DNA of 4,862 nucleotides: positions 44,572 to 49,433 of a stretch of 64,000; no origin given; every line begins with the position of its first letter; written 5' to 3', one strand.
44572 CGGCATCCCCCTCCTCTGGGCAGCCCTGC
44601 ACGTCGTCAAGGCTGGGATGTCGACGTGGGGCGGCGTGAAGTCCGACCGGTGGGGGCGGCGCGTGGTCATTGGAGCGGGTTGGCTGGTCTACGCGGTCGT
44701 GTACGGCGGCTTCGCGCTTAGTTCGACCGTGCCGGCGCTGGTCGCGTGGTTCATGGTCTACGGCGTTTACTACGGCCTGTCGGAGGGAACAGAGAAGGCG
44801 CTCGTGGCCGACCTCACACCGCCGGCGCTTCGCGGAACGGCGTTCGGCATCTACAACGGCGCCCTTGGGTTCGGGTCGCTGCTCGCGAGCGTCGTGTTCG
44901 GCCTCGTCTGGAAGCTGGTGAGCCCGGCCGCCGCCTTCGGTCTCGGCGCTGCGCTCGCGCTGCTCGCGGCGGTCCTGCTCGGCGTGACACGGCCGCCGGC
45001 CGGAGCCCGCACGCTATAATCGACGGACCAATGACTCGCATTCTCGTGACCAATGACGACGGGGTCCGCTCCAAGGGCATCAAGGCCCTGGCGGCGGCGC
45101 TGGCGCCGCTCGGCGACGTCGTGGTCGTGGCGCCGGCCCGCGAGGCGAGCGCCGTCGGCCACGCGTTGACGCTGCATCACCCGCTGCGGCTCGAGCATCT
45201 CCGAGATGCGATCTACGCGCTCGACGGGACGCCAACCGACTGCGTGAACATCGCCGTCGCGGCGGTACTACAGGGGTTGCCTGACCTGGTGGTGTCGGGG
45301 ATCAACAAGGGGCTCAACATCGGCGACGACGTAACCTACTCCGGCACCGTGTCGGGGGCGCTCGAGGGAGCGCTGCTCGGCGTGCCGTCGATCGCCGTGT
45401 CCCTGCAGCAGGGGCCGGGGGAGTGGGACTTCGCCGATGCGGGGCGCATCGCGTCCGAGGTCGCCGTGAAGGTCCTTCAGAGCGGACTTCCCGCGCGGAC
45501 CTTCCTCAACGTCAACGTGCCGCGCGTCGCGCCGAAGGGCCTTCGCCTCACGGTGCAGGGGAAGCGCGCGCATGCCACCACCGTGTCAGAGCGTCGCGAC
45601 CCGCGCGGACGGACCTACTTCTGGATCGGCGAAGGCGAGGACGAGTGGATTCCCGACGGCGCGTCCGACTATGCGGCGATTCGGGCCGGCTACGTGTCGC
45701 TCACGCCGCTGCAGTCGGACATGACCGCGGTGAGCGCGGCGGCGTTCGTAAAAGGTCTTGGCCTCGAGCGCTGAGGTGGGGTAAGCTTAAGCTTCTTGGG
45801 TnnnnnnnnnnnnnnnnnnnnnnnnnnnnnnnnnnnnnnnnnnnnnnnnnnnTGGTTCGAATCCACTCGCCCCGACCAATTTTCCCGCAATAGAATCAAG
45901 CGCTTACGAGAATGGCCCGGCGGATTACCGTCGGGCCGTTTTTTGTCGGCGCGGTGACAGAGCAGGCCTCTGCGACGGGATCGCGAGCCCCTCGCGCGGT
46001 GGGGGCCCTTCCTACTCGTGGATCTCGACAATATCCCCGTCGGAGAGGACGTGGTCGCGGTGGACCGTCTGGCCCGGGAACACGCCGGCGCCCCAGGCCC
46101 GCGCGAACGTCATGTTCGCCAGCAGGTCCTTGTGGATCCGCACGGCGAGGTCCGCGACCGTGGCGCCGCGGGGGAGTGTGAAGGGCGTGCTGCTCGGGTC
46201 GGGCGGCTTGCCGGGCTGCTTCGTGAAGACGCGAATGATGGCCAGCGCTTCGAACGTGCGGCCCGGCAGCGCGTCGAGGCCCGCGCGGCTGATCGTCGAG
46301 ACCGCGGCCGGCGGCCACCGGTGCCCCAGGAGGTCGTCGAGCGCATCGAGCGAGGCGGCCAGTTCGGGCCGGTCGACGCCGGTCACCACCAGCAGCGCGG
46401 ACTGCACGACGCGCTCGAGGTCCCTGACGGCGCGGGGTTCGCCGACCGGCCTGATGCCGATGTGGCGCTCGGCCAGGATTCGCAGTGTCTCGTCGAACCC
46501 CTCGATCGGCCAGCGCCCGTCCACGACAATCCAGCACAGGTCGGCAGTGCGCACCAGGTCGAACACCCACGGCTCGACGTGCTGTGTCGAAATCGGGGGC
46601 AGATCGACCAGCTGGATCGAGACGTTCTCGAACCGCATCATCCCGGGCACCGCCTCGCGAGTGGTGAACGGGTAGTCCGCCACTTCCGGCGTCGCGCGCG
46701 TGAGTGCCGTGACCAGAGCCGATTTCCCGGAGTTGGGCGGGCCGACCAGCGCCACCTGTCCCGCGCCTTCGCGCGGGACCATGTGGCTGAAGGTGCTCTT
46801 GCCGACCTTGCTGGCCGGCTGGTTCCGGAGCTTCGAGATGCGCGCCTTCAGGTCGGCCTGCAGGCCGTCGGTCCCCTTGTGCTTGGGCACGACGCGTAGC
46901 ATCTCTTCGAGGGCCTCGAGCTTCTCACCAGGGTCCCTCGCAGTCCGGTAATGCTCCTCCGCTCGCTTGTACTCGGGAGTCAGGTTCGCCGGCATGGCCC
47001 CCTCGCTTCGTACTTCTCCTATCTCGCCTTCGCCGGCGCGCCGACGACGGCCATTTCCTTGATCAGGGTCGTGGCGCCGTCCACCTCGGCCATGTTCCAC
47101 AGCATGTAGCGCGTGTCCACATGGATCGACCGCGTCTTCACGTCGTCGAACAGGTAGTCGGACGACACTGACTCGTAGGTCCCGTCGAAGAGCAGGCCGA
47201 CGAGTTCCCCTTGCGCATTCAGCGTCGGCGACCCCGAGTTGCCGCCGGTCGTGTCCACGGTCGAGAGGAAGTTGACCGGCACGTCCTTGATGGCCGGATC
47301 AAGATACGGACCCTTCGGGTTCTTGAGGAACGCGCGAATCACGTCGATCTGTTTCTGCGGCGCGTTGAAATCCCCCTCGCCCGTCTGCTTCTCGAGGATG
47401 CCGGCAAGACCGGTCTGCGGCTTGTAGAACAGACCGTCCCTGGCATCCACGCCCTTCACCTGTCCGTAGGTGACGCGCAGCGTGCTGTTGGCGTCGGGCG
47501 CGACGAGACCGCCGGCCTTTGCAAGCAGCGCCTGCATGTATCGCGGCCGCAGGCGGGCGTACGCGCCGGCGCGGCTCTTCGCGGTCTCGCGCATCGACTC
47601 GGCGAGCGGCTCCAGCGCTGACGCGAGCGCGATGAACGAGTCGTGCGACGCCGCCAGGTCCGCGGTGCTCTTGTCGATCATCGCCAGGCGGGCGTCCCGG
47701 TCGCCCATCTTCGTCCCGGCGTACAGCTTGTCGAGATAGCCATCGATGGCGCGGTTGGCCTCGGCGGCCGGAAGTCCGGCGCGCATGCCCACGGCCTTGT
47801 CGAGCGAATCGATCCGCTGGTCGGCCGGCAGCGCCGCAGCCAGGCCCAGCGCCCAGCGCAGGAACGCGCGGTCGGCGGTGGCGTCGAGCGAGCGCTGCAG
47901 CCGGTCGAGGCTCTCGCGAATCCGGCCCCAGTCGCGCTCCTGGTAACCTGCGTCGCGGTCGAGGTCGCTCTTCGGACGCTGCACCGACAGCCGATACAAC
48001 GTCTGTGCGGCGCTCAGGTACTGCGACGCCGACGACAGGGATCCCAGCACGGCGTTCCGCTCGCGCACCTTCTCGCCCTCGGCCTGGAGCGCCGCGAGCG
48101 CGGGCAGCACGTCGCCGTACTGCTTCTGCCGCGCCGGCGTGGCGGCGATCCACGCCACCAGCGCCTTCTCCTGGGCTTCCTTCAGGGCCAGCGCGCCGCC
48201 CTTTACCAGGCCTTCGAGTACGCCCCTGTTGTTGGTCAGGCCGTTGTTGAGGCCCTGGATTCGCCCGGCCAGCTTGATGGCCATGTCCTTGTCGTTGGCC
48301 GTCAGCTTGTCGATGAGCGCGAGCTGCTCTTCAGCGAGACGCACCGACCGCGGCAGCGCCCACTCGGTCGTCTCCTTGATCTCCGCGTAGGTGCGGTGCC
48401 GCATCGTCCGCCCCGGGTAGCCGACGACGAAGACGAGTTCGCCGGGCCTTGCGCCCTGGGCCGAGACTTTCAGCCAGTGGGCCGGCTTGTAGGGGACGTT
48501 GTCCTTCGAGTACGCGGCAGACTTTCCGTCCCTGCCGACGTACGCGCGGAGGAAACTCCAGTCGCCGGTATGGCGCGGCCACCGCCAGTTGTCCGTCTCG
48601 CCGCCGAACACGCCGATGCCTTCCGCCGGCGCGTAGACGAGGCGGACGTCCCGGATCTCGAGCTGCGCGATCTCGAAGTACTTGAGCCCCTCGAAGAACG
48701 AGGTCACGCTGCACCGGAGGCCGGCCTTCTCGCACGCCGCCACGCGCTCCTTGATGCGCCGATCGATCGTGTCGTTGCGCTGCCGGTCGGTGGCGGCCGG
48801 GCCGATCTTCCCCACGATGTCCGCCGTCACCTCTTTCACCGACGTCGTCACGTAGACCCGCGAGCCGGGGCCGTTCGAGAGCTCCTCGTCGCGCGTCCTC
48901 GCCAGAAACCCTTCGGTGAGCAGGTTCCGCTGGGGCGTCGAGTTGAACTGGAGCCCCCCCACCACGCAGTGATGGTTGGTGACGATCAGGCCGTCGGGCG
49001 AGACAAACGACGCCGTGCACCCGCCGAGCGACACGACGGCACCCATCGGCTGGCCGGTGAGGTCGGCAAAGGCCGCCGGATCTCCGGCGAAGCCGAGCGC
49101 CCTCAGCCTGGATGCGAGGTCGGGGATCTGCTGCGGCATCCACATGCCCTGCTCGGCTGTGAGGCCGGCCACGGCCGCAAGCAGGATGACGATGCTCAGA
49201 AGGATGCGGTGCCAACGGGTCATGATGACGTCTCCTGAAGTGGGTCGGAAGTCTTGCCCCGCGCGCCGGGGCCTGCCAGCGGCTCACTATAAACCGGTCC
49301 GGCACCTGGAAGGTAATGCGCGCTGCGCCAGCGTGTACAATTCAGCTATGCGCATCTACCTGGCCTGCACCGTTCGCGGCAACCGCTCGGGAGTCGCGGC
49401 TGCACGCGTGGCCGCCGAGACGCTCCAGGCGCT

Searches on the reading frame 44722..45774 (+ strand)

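Call 22: search_protein_families(library=pfam, proteins=[window:44722-45774:+], max_evalue=0.001)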
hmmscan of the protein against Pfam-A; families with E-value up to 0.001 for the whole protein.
window:44722-45774:+ (350 aa): 1 family
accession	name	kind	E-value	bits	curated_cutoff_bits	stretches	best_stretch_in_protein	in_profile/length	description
PF01975.23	SurE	-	1.6e-60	204.6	22.1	1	107-284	1-187/189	Survival protein SurE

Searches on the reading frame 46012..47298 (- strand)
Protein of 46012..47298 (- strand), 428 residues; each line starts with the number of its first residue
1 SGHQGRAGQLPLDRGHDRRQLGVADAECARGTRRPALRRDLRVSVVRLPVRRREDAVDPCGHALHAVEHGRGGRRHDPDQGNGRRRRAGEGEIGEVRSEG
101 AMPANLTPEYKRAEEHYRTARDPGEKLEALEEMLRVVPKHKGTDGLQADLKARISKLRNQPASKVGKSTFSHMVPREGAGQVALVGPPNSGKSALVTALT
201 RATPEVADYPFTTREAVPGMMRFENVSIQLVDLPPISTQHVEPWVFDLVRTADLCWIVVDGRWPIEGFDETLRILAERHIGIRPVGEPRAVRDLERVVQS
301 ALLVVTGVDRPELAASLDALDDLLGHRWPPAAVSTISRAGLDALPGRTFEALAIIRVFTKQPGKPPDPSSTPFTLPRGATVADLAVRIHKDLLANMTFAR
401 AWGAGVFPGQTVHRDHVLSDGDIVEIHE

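Call 22: search_protein_families(library=pfam, proteins=[window:46012-47298:-], max_evalue=0.001)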
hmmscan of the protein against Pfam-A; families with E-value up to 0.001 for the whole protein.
window:46012-47298:- (428 aa): 3 families
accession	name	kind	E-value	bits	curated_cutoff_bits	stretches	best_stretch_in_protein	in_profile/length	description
PF01926.29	MMR_HSR1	-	9.6e-17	61.6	21.9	1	181-273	1-97/113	50S ribosome-binding GTPase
PF02824.27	TGS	-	2.2e-15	56.8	22.2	1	355-427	1-59/60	TGS domain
PF02421.24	FeoB_N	-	2.7e-10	40.4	27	1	181-235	2-56/156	Ferrous iron transport protein B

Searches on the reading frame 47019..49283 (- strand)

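Call 22: search_protein_families(library=pfam, proteins=[window:47019-49283:-], max_evalue=0.001)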
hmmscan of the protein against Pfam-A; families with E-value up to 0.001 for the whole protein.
window:47019-49283:- (754 aa): 3 families
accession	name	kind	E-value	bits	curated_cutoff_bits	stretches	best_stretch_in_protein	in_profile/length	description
PF10459.15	Peptidase_S46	-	4.4e-229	763.2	22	1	43-745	1-697/698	Peptidase S46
PF13365.12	Trypsin_2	-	1.7e-11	45.5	27.6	0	673-697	120-144/144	Trypsin-like peptidase domain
PF00089.32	Trypsin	-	4e-06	27.2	20.6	0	78-152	12-83/220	Trypsin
